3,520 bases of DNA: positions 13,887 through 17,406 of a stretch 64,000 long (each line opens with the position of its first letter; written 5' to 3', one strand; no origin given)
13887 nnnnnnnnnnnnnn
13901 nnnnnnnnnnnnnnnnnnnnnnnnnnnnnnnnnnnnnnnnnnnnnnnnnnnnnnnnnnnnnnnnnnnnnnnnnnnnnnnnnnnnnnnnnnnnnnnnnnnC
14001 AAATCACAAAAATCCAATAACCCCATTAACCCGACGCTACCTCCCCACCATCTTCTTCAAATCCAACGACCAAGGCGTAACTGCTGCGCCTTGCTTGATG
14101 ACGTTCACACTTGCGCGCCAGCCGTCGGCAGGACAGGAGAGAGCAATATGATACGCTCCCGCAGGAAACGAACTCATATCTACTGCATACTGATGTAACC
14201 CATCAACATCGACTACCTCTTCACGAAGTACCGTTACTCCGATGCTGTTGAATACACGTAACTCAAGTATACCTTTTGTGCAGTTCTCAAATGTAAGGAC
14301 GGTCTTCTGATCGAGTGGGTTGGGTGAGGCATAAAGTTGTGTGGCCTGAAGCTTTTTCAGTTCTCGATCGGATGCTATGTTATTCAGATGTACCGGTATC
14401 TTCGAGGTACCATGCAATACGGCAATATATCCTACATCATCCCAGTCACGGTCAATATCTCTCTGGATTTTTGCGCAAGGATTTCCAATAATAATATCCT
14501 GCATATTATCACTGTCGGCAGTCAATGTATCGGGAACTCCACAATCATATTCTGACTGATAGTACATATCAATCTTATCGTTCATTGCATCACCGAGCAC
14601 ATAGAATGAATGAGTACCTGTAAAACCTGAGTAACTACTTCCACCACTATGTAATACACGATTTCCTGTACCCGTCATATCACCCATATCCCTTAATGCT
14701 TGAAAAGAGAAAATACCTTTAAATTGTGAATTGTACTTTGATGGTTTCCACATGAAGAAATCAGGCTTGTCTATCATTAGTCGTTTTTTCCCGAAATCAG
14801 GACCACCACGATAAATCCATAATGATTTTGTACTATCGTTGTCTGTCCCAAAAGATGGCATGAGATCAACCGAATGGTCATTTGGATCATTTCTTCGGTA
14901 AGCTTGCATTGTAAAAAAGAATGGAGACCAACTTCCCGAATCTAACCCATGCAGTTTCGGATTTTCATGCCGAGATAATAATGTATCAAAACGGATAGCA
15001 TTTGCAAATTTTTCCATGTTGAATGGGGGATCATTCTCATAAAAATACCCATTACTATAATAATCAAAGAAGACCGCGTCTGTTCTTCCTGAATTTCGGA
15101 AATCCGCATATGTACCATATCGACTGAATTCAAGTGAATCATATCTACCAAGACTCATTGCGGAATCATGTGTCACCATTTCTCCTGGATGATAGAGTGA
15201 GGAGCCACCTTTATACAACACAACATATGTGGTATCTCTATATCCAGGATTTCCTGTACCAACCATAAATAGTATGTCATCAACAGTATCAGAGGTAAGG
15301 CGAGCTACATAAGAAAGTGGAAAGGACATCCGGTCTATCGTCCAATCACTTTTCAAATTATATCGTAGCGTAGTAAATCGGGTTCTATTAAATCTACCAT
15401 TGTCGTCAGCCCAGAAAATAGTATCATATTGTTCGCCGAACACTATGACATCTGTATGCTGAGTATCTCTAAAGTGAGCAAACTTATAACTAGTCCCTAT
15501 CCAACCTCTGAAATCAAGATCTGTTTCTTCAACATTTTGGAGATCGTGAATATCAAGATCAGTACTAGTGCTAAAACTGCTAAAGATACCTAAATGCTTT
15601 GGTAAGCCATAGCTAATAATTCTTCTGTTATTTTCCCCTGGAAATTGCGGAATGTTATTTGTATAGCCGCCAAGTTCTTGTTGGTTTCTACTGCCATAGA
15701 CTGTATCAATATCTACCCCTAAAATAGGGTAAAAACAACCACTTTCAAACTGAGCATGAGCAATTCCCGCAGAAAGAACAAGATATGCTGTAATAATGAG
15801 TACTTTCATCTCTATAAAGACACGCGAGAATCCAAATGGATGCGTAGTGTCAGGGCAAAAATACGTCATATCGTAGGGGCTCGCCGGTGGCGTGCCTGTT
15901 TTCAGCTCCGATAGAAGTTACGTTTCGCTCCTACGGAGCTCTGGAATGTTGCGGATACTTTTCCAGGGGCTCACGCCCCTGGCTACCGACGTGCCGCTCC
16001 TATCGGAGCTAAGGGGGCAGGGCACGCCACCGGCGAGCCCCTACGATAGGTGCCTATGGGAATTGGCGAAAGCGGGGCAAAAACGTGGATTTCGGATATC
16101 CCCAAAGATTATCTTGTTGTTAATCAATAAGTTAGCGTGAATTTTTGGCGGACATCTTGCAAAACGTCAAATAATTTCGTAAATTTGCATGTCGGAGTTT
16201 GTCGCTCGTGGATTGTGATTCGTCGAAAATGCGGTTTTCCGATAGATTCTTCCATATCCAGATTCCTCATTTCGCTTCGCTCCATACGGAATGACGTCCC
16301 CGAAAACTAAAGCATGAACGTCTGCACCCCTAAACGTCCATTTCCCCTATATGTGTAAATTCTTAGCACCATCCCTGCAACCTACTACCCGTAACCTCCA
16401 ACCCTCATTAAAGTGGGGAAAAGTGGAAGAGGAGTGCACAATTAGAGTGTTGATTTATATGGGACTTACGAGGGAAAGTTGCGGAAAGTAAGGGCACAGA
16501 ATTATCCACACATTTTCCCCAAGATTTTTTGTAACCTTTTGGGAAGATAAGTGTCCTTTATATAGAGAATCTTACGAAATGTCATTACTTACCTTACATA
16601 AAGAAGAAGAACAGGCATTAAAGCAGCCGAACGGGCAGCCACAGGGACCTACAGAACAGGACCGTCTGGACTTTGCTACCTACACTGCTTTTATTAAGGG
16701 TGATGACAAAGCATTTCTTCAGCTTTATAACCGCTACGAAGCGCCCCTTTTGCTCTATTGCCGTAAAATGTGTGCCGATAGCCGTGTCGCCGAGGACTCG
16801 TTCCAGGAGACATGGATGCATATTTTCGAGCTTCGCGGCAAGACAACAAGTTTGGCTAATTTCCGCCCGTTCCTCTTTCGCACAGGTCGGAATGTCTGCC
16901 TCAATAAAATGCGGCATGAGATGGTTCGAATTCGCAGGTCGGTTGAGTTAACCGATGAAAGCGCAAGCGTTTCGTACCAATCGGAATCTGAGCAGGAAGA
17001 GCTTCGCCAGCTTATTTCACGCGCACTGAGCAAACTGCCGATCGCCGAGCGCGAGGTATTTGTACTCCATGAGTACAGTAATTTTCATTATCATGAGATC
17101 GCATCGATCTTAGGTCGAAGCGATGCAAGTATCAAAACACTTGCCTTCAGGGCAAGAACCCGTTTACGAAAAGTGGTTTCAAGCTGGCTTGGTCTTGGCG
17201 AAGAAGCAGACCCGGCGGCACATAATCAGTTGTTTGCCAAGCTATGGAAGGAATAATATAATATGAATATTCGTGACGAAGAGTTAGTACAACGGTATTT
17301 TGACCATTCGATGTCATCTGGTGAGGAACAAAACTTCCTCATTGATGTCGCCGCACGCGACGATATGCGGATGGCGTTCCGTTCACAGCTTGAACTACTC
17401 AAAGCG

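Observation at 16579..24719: A four-gene operon encoding an ECF sigma factor, an anti-sigma factor, a double-OmpA-domain protein and a 1513-aa LamG-headed T9SS adhesin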

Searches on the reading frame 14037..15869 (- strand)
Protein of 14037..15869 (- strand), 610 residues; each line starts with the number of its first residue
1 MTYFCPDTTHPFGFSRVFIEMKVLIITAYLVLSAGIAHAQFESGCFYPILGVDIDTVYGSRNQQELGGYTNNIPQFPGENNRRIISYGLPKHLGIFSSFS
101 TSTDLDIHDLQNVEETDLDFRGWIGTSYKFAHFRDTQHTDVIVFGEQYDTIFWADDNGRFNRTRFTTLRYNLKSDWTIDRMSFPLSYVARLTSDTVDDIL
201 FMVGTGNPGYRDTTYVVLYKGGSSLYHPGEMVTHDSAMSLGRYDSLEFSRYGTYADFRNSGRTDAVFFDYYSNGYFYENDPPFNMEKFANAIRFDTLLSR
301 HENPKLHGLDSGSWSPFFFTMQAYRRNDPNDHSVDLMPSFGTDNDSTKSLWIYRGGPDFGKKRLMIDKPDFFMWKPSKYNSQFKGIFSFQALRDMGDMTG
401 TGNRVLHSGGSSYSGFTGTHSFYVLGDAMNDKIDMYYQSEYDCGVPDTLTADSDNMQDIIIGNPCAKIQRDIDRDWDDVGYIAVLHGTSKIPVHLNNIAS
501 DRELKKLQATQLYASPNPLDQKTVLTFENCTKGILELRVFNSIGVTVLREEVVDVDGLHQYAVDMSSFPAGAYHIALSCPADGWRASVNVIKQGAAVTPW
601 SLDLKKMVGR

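Call 5: search_protein_families(library=pfam, proteins=[window:14037-15869:-], max_evalue=0.01)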
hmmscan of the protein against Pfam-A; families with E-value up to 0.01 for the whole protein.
window:14037-15869:- (610 aa): 1 family
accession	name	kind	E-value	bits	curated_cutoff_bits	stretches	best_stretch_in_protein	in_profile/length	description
PF18962.6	Por_Secre_tail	-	0.0063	17.2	27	0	516-577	3-62/75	Secretion system C-terminal sorting domain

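Call 6: search_protein_families(library=ncbifam, proteins=[window:14037-15869:-], max_evalue=0.01)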
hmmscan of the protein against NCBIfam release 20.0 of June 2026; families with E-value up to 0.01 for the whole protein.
window:14037-15869:- (610 aa): 0 families

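Call 75: search_protein_families(library=pfam, proteins=[window:14037-15809:-], max_evalue=0.01)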
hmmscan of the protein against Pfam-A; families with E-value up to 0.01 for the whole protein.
window:14037-15809:- (590 aa): 1 family
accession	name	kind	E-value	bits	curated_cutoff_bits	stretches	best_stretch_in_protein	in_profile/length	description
PF18962.6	Por_Secre_tail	-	0.0059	17.3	27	0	496-557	3-62/75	Secretion system C-terminal sorting domain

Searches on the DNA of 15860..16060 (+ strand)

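Call 58: search_dna_similar(query=window:15860-16060:+, collection=plasmids, mode=distant, max_rows=5)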
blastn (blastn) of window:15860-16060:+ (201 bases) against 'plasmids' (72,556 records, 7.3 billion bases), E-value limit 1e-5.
No match.

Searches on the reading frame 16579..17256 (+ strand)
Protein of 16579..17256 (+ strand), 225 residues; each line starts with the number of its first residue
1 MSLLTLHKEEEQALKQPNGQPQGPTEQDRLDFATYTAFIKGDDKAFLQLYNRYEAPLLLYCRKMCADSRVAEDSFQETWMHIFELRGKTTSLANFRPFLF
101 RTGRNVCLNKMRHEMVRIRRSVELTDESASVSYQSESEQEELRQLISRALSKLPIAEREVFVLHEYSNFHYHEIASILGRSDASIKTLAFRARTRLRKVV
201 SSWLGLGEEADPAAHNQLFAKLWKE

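Call 5: search_protein_families(library=pfam, proteins=[window:16579-17256:+], max_evalue=0.01)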
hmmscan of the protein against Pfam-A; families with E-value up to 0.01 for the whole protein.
window:16579-17256:+ (225 aa): 3 families
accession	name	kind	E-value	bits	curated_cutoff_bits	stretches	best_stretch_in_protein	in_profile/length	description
PF08281.18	Sigma70_r4_2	-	7.1e-14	51.6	25.7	1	144-196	2-54/54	Sigma-70, region 4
PF04542.20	Sigma70_r2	-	3.9e-09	36.6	24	1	49-113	1-67/71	Sigma-70 region 2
PF04545.22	Sigma70_r4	-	9.8e-08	31.8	24.1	1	149-198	1-50/50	Sigma-70, region 4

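Call 6: search_protein_families(library=ncbifam, proteins=[window:16579-17256:+], max_evalue=0.01)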
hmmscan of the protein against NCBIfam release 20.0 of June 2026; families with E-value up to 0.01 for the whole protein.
window:16579-17256:+ (225 aa): 88 families (the best 25 are shown)
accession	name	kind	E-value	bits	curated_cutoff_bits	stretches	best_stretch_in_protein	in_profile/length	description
TIGR02985.1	Sig70_bacteroi1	subfamily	3e-28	99.1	126.4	1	44-198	1-160/162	RNA polymerase sigma-70 factor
NF009166.1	PRK12513.1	equivalog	4.7e-27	94.9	206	1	31-201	9-187/193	RNA polymerase sigma factor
NF058625.1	sigma_PG0214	equivalog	3.3e-25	88.8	130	1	44-200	4-161/170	GFO_1088 family ECF-type sigma factor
TIGR02937.1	sigma70-ECF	superfamily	1.6e-22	79.9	42.9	1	45-198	2-163/165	sigma-70 family RNA polymerase sigma factor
TIGR02950.1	SigM_subfam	subfamily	1.7e-22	80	147.95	1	49-200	5-158/159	RNA polymerase sigma factor, SigM family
NF007225.0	PRK09643.1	equivalog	2e-21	76.6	190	1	27-203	10-185/204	RNA polymerase sigma factor SigM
NF008888.0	PRK11922.1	equivalog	3.2e-20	72.7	204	1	33-205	19-201/231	RNA polymerase sigma factor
NF009171.0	PRK12518.1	equivalog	1.2e-18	67.6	208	1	39-200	22-184/191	RNA polymerase sigma factor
TIGR02983.1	SigE-fam_strep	subfamily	2.3e-18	66.6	141.55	1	42-200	4-158/162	SigE family RNA polymerase sigma factor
NF004113.0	PRK05602.1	equivalog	4.1e-18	65.7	208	1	21-201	22-202/211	RNA polymerase sigma factor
NF007216.0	PRK09638.1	equivalog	4e-17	62.5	194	1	40-198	14-172/180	RNA polymerase sigma factor SigY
NF006089.0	PRK08241.1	subfamily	2e-16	60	240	2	40-139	18-116/343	RNA polymerase subunit sigma-70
NF009172.0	PRK12519.1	subfamily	3.1e-16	59.5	222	1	27-201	12-190/194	RNA polymerase sigma factor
TIGR02957.1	SigX4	subfamily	4.3e-16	58.9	323.25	1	50-199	3-155/281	RNA polymerase sigma-70 factor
NF007223.0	PRK09641.1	equivalog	4.5e-16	59.2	209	1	38-200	12-184/187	RNA polymerase sigma factor SigW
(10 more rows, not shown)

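Call 92: search_solved_structures(query=window:16579-17256:+, max_evalue=0.00001)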
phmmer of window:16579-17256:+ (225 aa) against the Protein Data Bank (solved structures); distinct sequences matched with E-value up to 0.00001: 8.
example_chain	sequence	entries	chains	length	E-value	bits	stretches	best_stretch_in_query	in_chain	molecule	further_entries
6dv9_F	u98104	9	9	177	7.9e-09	38.8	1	47-197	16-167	ECF RNA polymerase sigma factor SigL | RNA polymerase sigma factor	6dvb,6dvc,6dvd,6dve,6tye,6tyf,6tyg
7qh5_A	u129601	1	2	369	3.1e-08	36.8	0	16-125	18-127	RNA polymerase sigma factor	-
5uxx_A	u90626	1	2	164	4.8e-07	33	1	64-200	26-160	RNA polymerase sigma factor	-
8z6g_B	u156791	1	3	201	2e-06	30.9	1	39-201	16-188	RNA polymerase sigma factor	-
1or7_A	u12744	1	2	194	2.1e-06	30.9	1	38-197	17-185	RNA polymerase sigma-E factor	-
6in7_B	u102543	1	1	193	2.1e-06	30.9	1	39-200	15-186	RNA polymerase sigma-H factor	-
6jbq_F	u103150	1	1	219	2.7e-06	30.5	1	37-197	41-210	ECF RNA polymerase sigma-E factor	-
5wuq_A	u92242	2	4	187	4e-06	29.9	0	39-199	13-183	ECF RNA polymerase sigma factor SigW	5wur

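Call 99: list_cluster_members(proteins=[P0001, P0121, window:16579-17256:+])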
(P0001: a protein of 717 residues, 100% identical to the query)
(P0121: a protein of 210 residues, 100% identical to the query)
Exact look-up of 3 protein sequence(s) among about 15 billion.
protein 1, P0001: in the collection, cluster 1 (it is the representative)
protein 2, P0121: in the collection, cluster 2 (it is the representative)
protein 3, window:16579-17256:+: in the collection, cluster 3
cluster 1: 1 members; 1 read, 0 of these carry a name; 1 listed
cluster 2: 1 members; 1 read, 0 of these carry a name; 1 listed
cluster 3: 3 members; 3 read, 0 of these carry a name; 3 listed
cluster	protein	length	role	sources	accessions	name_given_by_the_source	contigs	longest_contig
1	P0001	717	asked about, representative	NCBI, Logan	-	-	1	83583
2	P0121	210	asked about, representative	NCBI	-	-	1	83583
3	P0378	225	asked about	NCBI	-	-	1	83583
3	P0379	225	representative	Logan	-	-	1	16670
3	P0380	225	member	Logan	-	-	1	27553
